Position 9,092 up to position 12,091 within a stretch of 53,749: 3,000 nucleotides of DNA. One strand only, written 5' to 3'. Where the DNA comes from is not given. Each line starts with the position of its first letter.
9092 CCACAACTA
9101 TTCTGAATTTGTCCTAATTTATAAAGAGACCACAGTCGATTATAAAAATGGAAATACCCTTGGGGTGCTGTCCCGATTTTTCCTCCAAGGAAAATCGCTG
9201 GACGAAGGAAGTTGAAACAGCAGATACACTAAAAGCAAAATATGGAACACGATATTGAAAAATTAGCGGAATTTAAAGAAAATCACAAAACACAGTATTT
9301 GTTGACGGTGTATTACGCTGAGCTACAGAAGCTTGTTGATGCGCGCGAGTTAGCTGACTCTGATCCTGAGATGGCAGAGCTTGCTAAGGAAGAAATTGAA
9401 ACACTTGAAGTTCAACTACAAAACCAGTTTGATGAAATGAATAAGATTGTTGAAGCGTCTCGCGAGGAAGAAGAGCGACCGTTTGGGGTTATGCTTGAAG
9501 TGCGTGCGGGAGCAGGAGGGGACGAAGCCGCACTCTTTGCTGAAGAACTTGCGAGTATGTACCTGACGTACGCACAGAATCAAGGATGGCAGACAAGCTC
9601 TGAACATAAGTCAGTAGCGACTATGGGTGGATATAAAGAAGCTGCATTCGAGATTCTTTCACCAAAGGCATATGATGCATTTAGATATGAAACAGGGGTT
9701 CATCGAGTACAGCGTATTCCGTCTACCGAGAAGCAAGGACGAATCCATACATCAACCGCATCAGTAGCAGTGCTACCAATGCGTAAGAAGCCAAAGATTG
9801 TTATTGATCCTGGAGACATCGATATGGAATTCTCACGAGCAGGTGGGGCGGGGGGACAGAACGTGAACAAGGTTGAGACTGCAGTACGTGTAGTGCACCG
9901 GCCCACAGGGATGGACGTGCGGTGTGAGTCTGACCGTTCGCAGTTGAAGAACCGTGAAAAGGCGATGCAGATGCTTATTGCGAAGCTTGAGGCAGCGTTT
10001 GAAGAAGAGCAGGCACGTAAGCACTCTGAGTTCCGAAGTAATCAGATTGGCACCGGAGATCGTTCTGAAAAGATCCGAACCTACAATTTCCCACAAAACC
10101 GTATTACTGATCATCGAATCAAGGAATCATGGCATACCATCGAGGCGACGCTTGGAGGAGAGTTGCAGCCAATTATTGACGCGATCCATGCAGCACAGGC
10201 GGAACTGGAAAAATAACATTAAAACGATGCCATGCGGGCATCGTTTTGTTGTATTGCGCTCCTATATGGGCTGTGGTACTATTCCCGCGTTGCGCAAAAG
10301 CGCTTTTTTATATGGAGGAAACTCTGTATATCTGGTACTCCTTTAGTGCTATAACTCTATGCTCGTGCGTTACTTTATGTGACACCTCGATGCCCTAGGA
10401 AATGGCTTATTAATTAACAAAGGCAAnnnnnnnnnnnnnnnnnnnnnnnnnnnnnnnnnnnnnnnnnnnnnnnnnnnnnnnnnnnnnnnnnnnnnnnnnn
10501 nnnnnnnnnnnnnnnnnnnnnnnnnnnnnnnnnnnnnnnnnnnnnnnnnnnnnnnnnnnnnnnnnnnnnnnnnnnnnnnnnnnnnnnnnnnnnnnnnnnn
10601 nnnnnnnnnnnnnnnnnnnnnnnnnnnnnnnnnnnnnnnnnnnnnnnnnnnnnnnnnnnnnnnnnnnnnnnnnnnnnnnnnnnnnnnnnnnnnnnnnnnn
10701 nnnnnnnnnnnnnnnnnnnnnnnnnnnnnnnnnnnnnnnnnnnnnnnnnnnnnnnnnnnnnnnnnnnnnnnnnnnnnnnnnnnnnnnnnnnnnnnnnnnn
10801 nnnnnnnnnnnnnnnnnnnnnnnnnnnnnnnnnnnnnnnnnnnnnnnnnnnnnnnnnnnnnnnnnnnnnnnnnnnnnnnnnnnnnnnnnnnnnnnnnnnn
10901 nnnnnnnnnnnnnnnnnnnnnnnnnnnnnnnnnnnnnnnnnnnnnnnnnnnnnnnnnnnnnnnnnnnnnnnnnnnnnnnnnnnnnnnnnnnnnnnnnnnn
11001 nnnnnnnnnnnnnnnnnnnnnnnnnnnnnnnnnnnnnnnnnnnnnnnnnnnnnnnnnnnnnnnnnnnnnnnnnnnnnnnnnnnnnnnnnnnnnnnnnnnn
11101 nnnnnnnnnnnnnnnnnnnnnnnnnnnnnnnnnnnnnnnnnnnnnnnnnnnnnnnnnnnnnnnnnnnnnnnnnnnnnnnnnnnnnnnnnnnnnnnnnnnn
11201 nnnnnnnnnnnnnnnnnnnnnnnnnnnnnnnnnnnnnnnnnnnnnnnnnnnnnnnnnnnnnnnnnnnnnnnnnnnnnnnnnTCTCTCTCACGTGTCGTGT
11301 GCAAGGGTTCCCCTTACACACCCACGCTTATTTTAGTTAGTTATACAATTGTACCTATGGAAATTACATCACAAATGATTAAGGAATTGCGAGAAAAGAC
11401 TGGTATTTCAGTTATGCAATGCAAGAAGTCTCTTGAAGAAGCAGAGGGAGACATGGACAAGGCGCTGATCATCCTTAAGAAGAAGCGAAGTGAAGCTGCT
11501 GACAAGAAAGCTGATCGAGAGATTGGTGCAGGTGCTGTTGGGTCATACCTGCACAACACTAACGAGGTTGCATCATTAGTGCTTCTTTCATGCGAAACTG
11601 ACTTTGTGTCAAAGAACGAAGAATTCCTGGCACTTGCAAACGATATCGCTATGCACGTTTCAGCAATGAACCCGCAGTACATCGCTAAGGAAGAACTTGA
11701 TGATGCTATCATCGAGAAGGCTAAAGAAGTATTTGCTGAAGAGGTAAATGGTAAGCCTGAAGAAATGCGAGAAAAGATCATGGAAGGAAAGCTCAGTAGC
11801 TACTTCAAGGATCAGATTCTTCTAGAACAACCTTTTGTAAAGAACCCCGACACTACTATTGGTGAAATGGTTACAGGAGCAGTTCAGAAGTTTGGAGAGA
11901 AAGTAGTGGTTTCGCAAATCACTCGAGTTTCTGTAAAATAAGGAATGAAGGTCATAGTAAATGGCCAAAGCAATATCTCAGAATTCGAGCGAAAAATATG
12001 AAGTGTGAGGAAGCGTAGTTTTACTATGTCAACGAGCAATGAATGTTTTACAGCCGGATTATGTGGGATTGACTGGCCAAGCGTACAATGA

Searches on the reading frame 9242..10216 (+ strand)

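Call 14: search_protein_families(library=pfam, proteins=[window:9242-10216:+])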
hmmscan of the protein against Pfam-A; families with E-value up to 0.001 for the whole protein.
window:9242-10216:+ (324 aa): 2 families
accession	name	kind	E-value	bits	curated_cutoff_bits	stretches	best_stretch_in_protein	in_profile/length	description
PF03462.23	PCRF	-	1.4e-47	162.5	24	1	10-175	30-194/194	PCRF domain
PF00472.26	RF-1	-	2.5e-38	131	35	1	185-292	4-116/116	RF-1 domain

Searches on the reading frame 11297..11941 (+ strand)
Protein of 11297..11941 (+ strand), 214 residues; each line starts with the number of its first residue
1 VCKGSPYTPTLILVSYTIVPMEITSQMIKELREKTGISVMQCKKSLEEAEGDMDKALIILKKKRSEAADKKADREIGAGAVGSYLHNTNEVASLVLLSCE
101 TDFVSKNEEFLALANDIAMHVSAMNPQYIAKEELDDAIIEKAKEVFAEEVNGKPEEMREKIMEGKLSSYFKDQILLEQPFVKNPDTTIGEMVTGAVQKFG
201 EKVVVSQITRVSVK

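Call 61: search_protein_families(library=pfam, proteins=[window:11297-11941:+], max_evalue=0.01)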
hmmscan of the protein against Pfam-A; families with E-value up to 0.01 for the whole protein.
window:11297-11941:+ (214 aa): 4 families
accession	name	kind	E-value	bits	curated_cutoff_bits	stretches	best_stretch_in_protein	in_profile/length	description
PF00889.24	EF_TS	-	5e-30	105.1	27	1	78-197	79-192/204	Elongation factor TS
PF25025.1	EF-Ts_N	-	5.2e-06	26.8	33.2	1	22-61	11-51/60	Elongation factor Ts, mitochondrial, N-terminal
PF22566.2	UBA_8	-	0.00074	19.6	26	1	26-57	5-36/46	UBA-like domain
PF03943.19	TAP_C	-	0.0029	17.6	21.3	0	26-65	1-40/49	TAP C-terminal domain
